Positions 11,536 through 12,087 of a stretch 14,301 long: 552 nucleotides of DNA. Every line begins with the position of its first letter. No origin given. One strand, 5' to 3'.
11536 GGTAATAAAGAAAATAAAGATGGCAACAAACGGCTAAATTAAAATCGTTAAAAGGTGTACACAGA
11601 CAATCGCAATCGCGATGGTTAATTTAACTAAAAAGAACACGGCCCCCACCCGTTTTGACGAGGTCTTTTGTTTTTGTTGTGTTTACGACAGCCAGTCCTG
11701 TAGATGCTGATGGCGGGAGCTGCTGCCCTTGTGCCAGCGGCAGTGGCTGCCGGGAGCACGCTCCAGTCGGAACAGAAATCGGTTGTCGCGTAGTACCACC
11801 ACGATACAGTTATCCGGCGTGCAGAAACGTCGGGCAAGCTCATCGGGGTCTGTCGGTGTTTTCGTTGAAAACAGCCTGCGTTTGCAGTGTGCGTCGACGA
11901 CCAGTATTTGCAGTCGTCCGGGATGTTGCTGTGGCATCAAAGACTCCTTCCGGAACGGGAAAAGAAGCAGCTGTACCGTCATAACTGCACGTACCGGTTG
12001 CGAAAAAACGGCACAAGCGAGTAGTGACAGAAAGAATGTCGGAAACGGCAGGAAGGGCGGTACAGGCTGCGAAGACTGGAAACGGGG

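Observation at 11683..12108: GC-rich small ORF with a strong RBS and a Cys/His cluster, preceded by a 170-bp untranslated gap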

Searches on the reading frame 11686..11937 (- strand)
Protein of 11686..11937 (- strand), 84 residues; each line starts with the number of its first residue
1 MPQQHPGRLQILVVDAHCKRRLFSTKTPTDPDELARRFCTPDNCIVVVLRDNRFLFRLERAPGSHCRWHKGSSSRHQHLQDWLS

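Call 9: search_protein_families(proteins=[window:11686-11937:-], library=ncbifam, max_evalue=0.01)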
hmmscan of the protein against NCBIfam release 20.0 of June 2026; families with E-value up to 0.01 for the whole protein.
seq(84 aa): 0 families

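Call 11: profile_search(protein=window:11686-11937:-)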
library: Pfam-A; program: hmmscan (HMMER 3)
A. the first sequence (84 residues): domains with independent E <= 10: 1; with E <= 0.001: 1
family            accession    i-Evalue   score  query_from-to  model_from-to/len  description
PilI              PF10623.15    1.2e-31   108.6       8-83          2-77/77  Plasmid conjugative transfer protein PilI

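Call 12: find_homologous_proteins(query=window:11686-11937:-, max_evalue=0.01)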
Query seq(84 aa) (84 aa): 63 proteins with E <= 0.01 among 63 candidates.
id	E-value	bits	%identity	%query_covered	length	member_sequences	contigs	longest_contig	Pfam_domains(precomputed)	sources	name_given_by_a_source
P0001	1.7e-52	193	99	100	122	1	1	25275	PF10623.16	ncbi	ncbi:PilI type IV pilus biogenesis protein [Salmonella enterica subsp. enterica serovar Corvallis]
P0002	1.3e-51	190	98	99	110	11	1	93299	PF10623.16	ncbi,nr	ncbi:PilI type IV pilus biogenesis protein [Salmonella enterica subsp. enterica serovar Litchfield]|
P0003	1.0e-50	187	96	99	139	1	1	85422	PF10623.16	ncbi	ncbi:PilI type IV pilus biogenesis protein [Escherichia coli]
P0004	1.9e-46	174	88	100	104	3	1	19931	PF10623.16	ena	-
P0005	2.3e-46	174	88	100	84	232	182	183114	PF10623.16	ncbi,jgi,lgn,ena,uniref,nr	ncbi:type IV pilus biogenesis protein PilI [Escherichia coli]|uniref:PilI protein n=1 Tax=Escherichi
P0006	3.1e-46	173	86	100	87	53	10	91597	PF10623.16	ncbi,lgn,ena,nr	ncbi:PilI type IV pilus biogenesis protein [Salmonella enterica]|nr:PilI type IV pilus biogenesis pr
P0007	1.5e-45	171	99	89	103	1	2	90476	PF10623.16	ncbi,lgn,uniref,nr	ncbi:type IV pilus biogenesis protein PilI [Klebsiella pneumoniae]|uniref:type IV pilus biogenesis p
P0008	8.0e-45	169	83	100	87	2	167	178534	PF10623.16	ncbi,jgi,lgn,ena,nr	ncbi:PilI type IV pilus biogenesis protein [Escherichia coli]|nr:PilI type IV pilus biogenesis prote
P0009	1.5e-44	168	83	100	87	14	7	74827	PF10623.16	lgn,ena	-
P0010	4.4e-44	166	99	87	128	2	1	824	PF02730.21,PF10623.16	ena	-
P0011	6.3e-44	166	97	87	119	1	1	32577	PF10623.16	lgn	-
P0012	6.3e-44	166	86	100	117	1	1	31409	PF10623.16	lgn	-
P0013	3.4e-43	163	99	85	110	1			PF10623.16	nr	nr:PilI type IV pilus biogenesis protein [Escherichia coli]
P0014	4.0e-43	163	83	100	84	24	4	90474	PF10623.16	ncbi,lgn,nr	ncbi:PilI type IV pilus biogenesis protein [Salmonella enterica subsp. enterica serovar Stanleyville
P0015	7.3e-43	162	83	100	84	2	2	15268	PF10623.16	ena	-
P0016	1.5e-42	161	93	87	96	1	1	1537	PF10623.16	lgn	-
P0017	1.7e-42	161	93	87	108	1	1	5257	PF10623.16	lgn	-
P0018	4.4e-41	157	85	94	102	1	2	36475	PF10623.16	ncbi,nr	ncbi:pilus assembly protein [Salmonella enterica]|nr:pilus assembly protein [Salmonella enterica] EB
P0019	5.8e-39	150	90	87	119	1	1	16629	PF10623.16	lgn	-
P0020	1.5e-38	149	83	93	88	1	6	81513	PF10623.16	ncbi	ncbi:TPA: type IV pilus biogenesis protein PilI [Salmonella enterica subsp. enterica serovar Schwarz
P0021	2.3e-38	148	89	86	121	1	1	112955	PF10623.16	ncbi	ncbi:PilI type IV pilus biogenesis protein [Salmonella enterica]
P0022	2.4e-36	142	94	82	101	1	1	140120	PF10623.16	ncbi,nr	ncbi:PilI type IV pilus biogenesis protein [Escherichia coli]|nr:PilI type IV pilus biogenesis prote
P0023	4.9e-36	141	79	92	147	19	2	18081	PF10623.16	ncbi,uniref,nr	ncbi:type IV pilus biogenesis protein PilI [Escherichia coli]|uniref:type IV pilus biogenesis protei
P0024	1.1e-35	139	98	75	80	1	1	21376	PF10623.16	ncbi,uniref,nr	ncbi:type IV pilus biogenesis protein PilI [Escherichia coli]|uniref:type IV pilus biogenesis protei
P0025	1.7e-35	139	95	74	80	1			PF10623.16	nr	nr:PilI type IV pilus biogenesis protein [Escherichia coli]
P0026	5.9e-35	137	98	75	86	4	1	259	PF10623.16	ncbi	ncbi:pilus assembly protein, partial [Salmonella enterica subsp. enterica serovar Worthington str. B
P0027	8.8e-34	133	94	76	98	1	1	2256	PF10623.16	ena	-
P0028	2.6e-32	129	98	70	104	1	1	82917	PF10623.16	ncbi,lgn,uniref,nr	ncbi:type IV pilus biogenesis protein PilI [Escherichia coli]|uniref:type IV pilus biogenesis protei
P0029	5.3e-32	128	82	88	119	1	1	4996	PF10623.16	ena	-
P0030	1.4e-31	126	96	65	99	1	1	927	PF10623.16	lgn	-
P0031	4.6e-31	125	98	68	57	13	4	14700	PF10623.16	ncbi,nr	ncbi:PilI type IV pilus biogenesis protein, partial [Salmonella enterica]|nr:hypothetical protein [S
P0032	8.0e-31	124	89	75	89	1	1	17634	PF10623.16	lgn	-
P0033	1.1e-30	123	98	64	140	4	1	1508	PF10623.16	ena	-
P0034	1.3e-29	120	98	63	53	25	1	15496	PF10623.16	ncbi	ncbi:TPA: PilI type IV pilus biogenesis protein, partial [Escherichia coli]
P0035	8.6e-28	114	94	64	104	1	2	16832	PF10623.16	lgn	-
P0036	1.2e-27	114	100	48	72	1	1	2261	PF10623.16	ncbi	ncbi:PilI type IV pilus biogenesis protein, partial [Escherichia coli]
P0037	2.6e-27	113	98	62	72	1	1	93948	PF10623.16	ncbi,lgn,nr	ncbi:hypothetical protein CEC90_18980 [Salmonella enterica subsp. enterica serovar Typhimurium]|nr:h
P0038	3.8e-27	112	98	61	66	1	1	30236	PF10623.16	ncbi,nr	ncbi:TPA_asm: pilus assembly protein [Salmonella enterica subsp. enterica serovar Typhimurium]|nr:pi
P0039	4.9e-27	112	96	65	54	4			PF10623.16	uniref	uniref:type IV pilus biogenesis protein PilI n=1 Tax=Escherichia coli TaxID=562 RepID=UPI0030105F8F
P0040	5.3e-27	112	98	60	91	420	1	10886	PF10623.16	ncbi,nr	ncbi:PilI type IV pilus biogenesis protein, partial [Salmonella enterica]|nr:PilI type IV pilus biog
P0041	6.5e-27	111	96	62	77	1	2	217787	PF10623.16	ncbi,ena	-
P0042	5.8e-25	105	90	62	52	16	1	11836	PF10623.16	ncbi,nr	ncbi:pilus assembly protein, partial [Escherichia coli]|nr:pilus assembly protein [Escherichia coli]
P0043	7.2e-25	105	62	100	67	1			PF10623.16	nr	nr:PilI type IV pilus biogenesis protein [Escherichia coli]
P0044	5.3e-24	102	87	64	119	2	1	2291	PF10623.16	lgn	-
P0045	5.8e-24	102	94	57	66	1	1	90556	PF10623.16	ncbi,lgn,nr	ncbi:PilI type IV pilus biogenesis protein [Escherichia coli]|nr:PilI type IV pilus biogenesis prote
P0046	3.8e-23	99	98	52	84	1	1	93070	PF10623.16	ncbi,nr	ncbi:PilI type IV pilus biogenesis protein [Escherichia coli]|nr:PilI type IV pilus biogenesis prote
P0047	9.2e-23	98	90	58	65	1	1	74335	PF10623.16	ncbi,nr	ncbi:PilI type IV pilus biogenesis protein [Escherichia coli]|nr:PilI type IV pilus biogenesis prote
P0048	3.7e-22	96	100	52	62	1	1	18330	PF10623.16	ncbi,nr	ncbi:PilI type IV pilus biogenesis protein, partial [Escherichia coli]|nr:PilI type IV pilus biogene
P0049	5.5e-22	96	100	52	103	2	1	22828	PF10623.16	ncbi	-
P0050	6.9e-21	92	100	51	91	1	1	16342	PF10623.16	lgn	-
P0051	3.4e-19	87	86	60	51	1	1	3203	PF10623.16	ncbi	ncbi:PilI type IV pilus biogenesis protein, partial [Escherichia coli]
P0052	3.8e-19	87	91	51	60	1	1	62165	PF10623.16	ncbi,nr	ncbi:hypothetical protein C5917_20475 [Escherichia coli O79:H40]|nr:hypothetical protein [Escherichi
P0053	1.3e-18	85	64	77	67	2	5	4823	PF10623.16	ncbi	ncbi:PilI type IV pilus biogenesis protein, partial [Escherichia coli]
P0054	5.7e-17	80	53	100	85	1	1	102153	PF10623.16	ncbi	-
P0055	2.7e-14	71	71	62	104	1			PF10623.16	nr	nr:PilI type IV pilus biogenesis protein [Escherichia coli]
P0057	1.3e-11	62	89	42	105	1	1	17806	PF10623.16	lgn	-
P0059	2.8e-10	58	49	86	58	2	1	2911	PF10623.16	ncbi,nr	ncbi:PilI type IV pilus biogenesis protein [Escherichia coli]|nr:PilI type IV pilus biogenesis prote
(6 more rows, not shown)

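Call 33: find_encoding_contigs(protein=P0008, flank=1500, max_places=2)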
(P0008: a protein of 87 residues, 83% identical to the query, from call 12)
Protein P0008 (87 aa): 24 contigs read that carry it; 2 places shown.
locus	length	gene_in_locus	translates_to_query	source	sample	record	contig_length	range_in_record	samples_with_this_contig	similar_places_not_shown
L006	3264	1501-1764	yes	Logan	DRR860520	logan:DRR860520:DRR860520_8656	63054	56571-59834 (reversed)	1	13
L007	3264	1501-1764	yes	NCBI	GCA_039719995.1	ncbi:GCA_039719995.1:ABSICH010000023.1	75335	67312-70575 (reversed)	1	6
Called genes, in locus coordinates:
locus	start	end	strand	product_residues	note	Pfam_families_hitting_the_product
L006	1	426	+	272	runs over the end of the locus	-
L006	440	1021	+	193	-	-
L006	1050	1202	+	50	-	PF24233:DUF7446 (weak)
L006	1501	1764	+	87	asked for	PF10623:PilI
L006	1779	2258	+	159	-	-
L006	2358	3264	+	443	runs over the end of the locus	PF10671:TcpQ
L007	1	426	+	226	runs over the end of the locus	-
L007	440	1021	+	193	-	-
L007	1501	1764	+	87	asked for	PF10623:PilI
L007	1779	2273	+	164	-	-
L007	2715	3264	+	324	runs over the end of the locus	PF10671:TcpQ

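Call 34: find_encoding_contigs(protein=P0014, flank=1500, max_places=2)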
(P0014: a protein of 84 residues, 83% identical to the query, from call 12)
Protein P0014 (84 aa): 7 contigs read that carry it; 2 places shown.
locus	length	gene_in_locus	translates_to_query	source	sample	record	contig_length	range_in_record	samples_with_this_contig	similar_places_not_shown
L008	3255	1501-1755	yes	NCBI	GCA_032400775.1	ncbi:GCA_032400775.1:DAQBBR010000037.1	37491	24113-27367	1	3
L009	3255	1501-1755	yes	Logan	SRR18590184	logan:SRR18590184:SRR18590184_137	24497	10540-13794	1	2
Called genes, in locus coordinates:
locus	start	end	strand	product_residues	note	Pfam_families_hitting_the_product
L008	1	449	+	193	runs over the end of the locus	-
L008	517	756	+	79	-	PF24233:DUF7446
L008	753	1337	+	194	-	-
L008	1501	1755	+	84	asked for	PF10623:PilI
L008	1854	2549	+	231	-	-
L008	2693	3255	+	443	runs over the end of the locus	PF10671:TcpQ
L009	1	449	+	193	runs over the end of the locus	-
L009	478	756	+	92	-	PF24233:DUF7446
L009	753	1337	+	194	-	-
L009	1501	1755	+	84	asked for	PF10623:PilI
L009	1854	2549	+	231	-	-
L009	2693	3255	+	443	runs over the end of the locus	PF10671:TcpQ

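Call 35: find_encoding_contigs(protein=P0015, flank=1500, max_places=2)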
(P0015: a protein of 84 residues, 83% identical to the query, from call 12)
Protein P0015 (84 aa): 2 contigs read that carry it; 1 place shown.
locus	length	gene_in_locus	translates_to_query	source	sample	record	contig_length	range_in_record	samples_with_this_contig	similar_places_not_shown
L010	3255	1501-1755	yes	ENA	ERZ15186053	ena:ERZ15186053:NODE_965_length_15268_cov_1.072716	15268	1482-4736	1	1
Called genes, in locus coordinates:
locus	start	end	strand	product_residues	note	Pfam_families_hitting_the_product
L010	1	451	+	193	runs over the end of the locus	-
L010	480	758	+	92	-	PF24233:DUF7446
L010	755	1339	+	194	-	-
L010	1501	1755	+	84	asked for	PF10623:PilI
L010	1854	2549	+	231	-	-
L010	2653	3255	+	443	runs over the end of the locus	PF10671:TcpQ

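Call 36: find_encoding_contigs(protein=P0006, flank=1500, max_places=2)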
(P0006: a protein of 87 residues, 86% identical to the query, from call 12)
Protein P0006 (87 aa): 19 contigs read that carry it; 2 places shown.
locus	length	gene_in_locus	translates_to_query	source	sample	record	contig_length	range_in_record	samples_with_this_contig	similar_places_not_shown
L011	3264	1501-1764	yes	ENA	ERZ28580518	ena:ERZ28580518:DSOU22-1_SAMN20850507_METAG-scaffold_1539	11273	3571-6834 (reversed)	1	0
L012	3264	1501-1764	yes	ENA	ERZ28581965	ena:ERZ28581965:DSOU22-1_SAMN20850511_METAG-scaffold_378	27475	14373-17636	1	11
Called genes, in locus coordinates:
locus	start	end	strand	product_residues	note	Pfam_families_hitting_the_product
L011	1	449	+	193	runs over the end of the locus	-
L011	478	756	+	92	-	PF24233:DUF7446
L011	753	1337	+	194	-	-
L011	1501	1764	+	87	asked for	PF10623:PilI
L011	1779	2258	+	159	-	-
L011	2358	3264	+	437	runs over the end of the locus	-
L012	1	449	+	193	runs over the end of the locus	-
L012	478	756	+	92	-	PF24233:DUF7446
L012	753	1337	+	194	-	-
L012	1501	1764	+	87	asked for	PF10623:PilI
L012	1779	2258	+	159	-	-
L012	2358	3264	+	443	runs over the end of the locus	PF10671:TcpQ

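Call 38: predict_structure(alignment_id=A1)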
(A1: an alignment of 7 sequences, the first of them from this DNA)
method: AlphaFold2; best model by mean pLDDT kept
length: 84 residues; sequences in the alignment: 7
mean_pLDDT: 80.7   pTM: 0.70
mean pLDDT of the five models: 80.7, 77.6, 77.2, 76.7, 69.7
residues with pLDDT >= 90: 14; 70-90: 55; 50-70: 12; < 50: 3
segments of 3 or more residues with pLDDT < 50: 1-3
pLDDT, mean of each block of 10 residues (from residue 1): 63 89 85 88 88 87 75 72 77
secondary structure, 60 per line:
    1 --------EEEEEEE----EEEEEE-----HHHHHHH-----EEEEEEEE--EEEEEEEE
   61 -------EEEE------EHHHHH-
elements in order: E9-15 E20-25 H31-37 E43-50 E53-60 E68-71 H79-83

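Call 44: search_protein_representatives(alignment_id=A1)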
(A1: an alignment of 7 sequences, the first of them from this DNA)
Query: 7 sequences, 84 profile positions. Proteins with E-value up to 0.001 (for the whole library): 33; up to 1e-10: 22; up to 1e-30: 9. The best 33 are listed.
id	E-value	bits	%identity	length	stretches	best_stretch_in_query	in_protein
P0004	3.6e-52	190.7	-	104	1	1-83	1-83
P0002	3.9e-52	190.6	-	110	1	1-83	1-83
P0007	1.8e-45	169.3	-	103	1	1-76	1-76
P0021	6.2e-43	161.2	-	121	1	1-72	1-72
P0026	8.6e-36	138.3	-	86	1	1-63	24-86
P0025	4.4e-35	136.0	-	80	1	21-84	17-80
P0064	2.4e-33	130.4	-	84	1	1-83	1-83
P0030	1.8e-32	127.6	-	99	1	27-84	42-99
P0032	4.2e-31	123.2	-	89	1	1-63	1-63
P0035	7.6e-28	112.8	-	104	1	1-54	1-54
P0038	3.3e-27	110.7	-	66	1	1-54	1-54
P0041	7.6e-27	109.6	-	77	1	1-52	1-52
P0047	1.1e-26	109.1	-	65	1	1-51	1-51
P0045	1.6e-25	105.4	-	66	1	1-48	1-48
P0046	5.5e-24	100.4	-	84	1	29-75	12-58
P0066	2.3e-10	56.8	-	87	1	9-70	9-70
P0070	3.6e-05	40.1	-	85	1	7-70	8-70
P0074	2.9e-04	37.2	-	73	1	8-69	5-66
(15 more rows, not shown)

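Call 47: find_encoding_contigs(protein=P0066, flank=6000, max_places=2)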
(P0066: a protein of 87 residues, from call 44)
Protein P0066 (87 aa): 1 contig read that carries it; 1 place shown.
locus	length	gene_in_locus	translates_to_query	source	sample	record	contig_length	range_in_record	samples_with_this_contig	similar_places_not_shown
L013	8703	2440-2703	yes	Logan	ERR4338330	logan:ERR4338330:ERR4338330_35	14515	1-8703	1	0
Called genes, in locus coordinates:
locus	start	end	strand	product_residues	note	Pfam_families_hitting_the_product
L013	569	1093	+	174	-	-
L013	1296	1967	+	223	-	-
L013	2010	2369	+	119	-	-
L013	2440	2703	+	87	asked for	PF10623:PilI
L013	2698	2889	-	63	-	-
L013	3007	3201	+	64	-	-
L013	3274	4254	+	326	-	PF10671:TcpQ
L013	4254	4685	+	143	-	PF07419:PilM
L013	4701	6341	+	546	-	PF07655:Secretin_N_2, PF00263:Secretin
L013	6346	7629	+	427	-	PF06864:PAP_PilO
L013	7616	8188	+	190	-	-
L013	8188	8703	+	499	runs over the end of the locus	PF00437:T2SSE, PF13604:AAA_30 (faint)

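Call 48: find_encoding_contigs(protein=P0074, flank=6000, max_places=2)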
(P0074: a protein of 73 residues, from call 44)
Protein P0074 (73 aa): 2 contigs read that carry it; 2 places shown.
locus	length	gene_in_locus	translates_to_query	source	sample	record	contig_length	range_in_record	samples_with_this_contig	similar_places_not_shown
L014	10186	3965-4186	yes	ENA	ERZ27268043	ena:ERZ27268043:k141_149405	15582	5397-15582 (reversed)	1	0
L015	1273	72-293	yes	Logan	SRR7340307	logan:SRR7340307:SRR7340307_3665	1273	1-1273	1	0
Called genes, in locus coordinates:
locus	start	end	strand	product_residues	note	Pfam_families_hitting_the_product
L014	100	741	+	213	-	-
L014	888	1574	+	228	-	-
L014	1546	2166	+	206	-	PF21001:YqiJ_N, PF07290:YqiJ_OB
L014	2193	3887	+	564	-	PF01145:Band_7, PF15975:Flot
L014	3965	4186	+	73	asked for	PF10623:PilI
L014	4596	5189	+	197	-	-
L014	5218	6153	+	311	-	PF10671:TcpQ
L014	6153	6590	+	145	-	PF07419:PilM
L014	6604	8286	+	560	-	PF07655:Secretin_N_2, PF00263:Secretin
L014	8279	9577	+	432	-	PF06864:PAP_PilO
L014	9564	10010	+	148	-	-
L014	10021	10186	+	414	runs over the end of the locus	PF00437:T2SSE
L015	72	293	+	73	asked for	PF10623:PilI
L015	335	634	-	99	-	-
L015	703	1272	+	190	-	?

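Call 49: find_encoding_contigs(protein=P0070, flank=6000, max_places=2)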
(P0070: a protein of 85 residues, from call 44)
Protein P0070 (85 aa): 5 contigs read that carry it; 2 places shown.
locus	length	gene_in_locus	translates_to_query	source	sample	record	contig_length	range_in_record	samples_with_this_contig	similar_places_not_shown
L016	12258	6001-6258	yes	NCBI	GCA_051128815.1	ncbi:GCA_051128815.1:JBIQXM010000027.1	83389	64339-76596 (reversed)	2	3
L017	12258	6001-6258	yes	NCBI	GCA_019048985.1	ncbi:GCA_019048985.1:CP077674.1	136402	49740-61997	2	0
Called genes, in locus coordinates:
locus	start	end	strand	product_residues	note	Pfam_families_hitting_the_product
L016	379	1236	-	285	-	PF02387:IncFII_repA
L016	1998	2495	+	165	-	PF02357:NusG (weak)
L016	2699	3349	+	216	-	-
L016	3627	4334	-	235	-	-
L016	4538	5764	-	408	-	PF03825:Nuc_H_symport, PF12832:MFS_1_like, PF07690:MFS_1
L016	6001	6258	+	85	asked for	PF10623:PilI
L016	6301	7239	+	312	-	PF10671:TcpQ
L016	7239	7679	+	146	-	PF07419:PilM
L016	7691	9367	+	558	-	PF07655:Secretin_N_2, PF00263:Secretin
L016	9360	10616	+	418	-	PF06864:PAP_PilO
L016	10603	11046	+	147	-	-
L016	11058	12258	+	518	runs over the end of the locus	PF13191:AAA_16 (faint), PF00437:T2SSE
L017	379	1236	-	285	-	PF02387:IncFII_repA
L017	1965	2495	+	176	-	PF02357:NusG (weak)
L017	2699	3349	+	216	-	-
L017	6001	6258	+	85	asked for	PF10623:PilI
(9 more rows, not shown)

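Call 52: fold_search(model_id=the predicted structure, library=afdb50)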
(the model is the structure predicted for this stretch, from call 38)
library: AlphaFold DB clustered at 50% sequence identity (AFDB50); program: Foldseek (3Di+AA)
matches with E <= 10: 790; with E <= 0.001: 10
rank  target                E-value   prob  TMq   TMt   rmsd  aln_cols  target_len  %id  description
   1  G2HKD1                1.6e-14  1.00  0.96  0.96   1.2        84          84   98  PilI type IV pilus biogenesis protein [Salmonella typhimurium]
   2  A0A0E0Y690            1.8e-14  1.00  0.92  0.78   4.7        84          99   99  Plasmid conjugative transfer protein PilI domain-containing protein [Escherichia coli O104:H4 (strain 2011C-3493)]
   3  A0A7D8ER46            1.3e-13  1.00  0.93  0.64   1.5        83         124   99  PilI protein [Salmonella enterica]
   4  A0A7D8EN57            1.3e-13  1.00  0.89  0.80   1.9        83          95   99  PilI protein [Salmonella enterica]
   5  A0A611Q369            1.2e-12  1.00  0.85  0.53   5.6        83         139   99  Plasmid conjugative transfer PilI family protein [Salmonella typhimurium]
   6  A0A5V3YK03            1.2e-06  1.00  0.79  0.76   5.3        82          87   34  Plasmid conjugative transfer protein PilI domain-containing protein [Salmonella enterica]
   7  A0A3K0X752            3.6e-06  1.00  0.76  0.72   5.7        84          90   31  Plasmid conjugative transfer protein PilI domain-containing protein [Salmonella enterica]
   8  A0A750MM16            1.0e-05  1.00  0.76  0.64   5.6        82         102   28  Plasmid conjugative transfer protein PilI domain-containing protein [Salmonella enterica]
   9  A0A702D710            2.3e-04  1.00  0.71  0.68   4.2        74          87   27  Pilus assembly protein PilI [Salmonella diarizonae]
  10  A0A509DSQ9            6.3e-04  1.00  0.68  0.60   3.1        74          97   22  Plasmid conjugative transfer protein PilI domain-containing protein [Escherichia coli]
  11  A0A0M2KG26            2.6e-03  1.00  0.70  0.60   3.1        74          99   16  Plasmid conjugative transfer protein PilI domain-containing protein [Erwinia tracheiphila]
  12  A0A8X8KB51            3.3e-03  1.00  0.68  0.62   5.9        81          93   11  Plasmid conjugative transfer protein PilI domain-containing protein [Acidithiobacillus ferridurans]
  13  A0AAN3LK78            4.7e-03  1.00  0.69  0.63   3.3        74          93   15  Plasmid conjugative transfer protein PilI domain-containing protein [Escherichia coli]
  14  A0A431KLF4            7.5e-03  1.00  0.66  0.75   2.0        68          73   20  Uncharacterized protein
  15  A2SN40                8.0e-03  1.00  0.67  0.74   3.2        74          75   14  Uncharacterized protein [Methylibium petroleiphilum (strain ATCC BAA-1232 / LMG 22953 / PM1)]
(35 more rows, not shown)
